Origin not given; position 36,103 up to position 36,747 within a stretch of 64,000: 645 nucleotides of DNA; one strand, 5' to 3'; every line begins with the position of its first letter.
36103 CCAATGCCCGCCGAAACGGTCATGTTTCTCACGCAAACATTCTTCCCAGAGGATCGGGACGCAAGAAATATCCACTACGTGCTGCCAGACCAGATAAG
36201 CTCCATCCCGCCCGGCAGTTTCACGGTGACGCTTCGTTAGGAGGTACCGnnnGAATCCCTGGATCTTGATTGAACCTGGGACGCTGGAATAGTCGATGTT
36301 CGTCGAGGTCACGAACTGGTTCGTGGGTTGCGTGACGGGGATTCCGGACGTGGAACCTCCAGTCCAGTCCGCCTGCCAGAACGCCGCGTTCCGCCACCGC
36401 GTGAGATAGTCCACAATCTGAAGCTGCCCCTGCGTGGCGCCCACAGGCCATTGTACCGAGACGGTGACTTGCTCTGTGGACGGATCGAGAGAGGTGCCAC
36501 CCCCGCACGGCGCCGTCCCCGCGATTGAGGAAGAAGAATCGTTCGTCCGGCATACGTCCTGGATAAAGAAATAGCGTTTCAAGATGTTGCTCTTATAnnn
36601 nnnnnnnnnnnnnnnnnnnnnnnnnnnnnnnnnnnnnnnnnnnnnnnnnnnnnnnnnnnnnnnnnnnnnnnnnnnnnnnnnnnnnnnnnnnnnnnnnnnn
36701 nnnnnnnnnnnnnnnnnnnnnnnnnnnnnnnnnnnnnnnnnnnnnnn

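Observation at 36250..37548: Pseudopilin carrying a laminin-G/ConA-like lectin domain: candidate pilus-tip adhesin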

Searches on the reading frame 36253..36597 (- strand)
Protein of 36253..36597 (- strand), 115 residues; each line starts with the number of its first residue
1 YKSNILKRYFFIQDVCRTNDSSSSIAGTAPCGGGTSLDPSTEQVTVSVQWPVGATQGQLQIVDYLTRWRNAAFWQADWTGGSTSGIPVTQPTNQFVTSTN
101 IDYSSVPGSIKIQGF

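Call 38: search_protein_representatives(protein=window:36253-36597:-)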
Query: 115 residues. Proteins with E-value up to 0.001 (for the whole library): 535; up to 1e-10: 171; up to 1e-30: 3. The best 150 are listed.
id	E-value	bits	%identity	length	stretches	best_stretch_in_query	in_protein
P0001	2.3e-70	250.1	100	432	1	1-115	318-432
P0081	8.7e-37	141.8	54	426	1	1-114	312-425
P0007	1.6e-31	124.9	58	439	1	6-113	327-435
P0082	2.1e-30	121.2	52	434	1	1-112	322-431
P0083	7.4e-30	119.5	50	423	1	1-114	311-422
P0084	3.2e-29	117.4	48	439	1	4-114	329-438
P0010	1.4e-28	115.3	48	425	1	3-109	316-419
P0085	1.8e-28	115.0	54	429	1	1-114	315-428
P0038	8.0e-28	112.9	49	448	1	1-113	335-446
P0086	1.2e-27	112.4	51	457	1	2-114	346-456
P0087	2.7e-27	111.2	51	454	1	1-114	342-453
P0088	1.9e-26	108.5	45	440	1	1-114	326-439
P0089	6.1e-26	106.9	50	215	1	1-113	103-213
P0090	8.8e-26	106.3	47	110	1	6-114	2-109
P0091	1.2e-25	105.9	48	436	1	1-114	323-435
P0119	6.2e-21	90.7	50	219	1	7-114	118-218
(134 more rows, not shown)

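Call 48: find_encoding_contigs(protein=P0119, flank=8000, max_places=3)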
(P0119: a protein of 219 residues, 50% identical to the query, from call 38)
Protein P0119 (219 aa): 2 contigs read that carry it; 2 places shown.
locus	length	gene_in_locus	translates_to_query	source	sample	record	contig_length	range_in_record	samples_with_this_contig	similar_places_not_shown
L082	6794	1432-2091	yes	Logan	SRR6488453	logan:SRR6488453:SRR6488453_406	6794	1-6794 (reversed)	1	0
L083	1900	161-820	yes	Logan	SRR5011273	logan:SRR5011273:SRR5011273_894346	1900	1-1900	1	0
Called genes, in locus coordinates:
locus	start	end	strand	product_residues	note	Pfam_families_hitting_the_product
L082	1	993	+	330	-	?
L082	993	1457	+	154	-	-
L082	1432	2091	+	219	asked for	PF07963:N_methyl (weak)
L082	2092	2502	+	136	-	-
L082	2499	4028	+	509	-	PF11104:PilM_2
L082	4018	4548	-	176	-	PF01195:Pept_tRNA_hydro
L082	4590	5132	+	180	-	PF10502:Peptidase_S26, PF00717:Peptidase_S24 (weak)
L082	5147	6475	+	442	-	PF13393:tRNA-synt_His, PF00587:tRNA-synt_2b, PF03129:HGTP_anticodon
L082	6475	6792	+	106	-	?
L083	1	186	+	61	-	?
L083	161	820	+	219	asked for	PF07963:N_methyl (weak)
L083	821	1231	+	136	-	-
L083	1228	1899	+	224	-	?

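Call 63: search_solved_structures(query=A4, max_evalue=10)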
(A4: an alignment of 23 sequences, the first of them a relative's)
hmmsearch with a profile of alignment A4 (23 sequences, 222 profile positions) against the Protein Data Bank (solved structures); distinct sequences matched with E-value up to 10: 4.
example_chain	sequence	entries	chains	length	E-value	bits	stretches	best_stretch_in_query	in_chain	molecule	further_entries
9egp_A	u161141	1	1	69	0.013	18.1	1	8-40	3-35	Geopilin domain 1 protein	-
7tgg_A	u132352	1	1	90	0.015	17.9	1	8-38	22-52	Geopilin domain 1 protein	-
9laa_A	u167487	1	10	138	0.11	15.1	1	6-38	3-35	Type IV pilin protein PilA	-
8r8o_A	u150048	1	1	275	6.5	9.3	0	56-108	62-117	HalluTIM3-1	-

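Call 64: search_protein_families(library=pfam, alignment_id=A4, max_evalue=0.01)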
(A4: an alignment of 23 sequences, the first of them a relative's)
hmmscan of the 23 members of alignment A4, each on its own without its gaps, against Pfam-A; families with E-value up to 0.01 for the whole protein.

A. member 1, P0119 (219 aa): 1 family
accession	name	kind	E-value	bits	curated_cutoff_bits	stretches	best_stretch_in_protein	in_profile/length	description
PF07963.17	N_methyl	-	1.7e-05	24.7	21.2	1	13-38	1-26/27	Prokaryotic N-terminal methylation motif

B. families by the number of members that match (of 23 scanned): 2 families
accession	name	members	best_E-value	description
PF07963.17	N_methyl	16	7.3e-07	Prokaryotic N-terminal methylation motif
PF17870.6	Insulin_TMD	1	0.0016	Insulin receptor trans-membrane segment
